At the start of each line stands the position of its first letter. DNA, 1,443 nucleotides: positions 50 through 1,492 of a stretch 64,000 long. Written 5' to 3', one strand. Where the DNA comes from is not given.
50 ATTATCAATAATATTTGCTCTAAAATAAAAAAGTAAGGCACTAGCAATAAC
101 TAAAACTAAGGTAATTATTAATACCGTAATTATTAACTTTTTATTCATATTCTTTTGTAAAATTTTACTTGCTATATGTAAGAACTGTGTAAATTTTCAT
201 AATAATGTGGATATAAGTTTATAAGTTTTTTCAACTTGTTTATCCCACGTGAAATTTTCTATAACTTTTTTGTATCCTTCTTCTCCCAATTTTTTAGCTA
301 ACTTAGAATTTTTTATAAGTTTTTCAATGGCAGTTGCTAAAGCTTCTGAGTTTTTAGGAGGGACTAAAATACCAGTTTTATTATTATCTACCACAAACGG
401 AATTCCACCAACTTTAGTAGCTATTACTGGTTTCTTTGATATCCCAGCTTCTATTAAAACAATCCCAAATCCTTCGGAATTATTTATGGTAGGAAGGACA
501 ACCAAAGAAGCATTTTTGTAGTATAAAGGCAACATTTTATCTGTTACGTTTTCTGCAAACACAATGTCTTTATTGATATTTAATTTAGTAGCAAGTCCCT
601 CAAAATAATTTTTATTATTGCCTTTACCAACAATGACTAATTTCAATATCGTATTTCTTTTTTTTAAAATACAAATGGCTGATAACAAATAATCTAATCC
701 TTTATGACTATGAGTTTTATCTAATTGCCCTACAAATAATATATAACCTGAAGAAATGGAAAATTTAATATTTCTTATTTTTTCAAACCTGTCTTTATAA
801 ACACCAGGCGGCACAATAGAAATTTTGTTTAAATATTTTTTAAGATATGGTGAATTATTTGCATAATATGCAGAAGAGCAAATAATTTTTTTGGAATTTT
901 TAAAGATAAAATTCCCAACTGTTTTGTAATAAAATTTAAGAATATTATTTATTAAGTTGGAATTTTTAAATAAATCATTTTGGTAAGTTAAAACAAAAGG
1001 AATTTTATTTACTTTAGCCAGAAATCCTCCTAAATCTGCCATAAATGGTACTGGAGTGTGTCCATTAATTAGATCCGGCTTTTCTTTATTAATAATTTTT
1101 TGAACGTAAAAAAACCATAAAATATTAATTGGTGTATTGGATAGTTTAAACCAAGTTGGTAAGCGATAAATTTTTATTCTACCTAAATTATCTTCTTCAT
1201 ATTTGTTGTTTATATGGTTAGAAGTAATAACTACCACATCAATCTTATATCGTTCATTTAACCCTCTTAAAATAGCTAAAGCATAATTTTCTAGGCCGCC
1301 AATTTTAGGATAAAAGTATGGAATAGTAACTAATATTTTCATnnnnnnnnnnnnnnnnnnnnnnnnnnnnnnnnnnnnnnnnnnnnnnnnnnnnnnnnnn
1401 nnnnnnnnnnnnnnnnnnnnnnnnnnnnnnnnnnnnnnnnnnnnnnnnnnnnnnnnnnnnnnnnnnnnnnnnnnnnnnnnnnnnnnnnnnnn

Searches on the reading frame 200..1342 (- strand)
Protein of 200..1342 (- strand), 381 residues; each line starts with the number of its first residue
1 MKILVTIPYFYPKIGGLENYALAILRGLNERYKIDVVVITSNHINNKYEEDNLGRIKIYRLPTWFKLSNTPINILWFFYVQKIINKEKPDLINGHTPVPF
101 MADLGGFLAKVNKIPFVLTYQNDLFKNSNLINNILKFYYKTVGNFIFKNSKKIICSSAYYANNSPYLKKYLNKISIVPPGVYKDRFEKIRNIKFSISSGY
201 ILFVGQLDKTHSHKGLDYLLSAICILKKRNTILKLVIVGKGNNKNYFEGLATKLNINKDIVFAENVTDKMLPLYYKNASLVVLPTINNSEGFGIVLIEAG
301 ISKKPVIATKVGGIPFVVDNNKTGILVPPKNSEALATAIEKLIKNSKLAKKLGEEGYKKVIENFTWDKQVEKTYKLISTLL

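Call 9: search_protein_families(library=pfam, proteins=[window:200-1342:-], max_evalue=0.001)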
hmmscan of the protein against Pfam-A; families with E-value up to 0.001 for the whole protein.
window:200-1342:- (381 aa): 6 families
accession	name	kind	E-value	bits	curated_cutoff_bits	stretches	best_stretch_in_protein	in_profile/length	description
PF00534.26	Glycos_transf_1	-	4.1e-41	140.8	26.4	1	197-358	14-171/172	Glycosyl transferases group 1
PF13692.12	Glyco_trans_1_4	-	3.6e-34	118.5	27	1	200-345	3-142/142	Glycosyl transferases group 1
PF13439.12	Glyco_transf_4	-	6.9e-17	62.4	28.5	1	14-182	1-167/170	Glycosyltransferase Family 4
PF13477.12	Glyco_trans_4_2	-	5.4e-10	40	23.4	1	33-156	24-138/139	Glycosyl transferase 4-like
PF13579.12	Glyco_trans_4_4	-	2.1e-06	28.6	29.7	1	15-161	1-139/158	Glycosyl transferase 4-like domain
PF20706.3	GT4-conflict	-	0.00015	21.3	26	1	201-371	200-383/385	Family 4 Glycosyltransferase in conflict systems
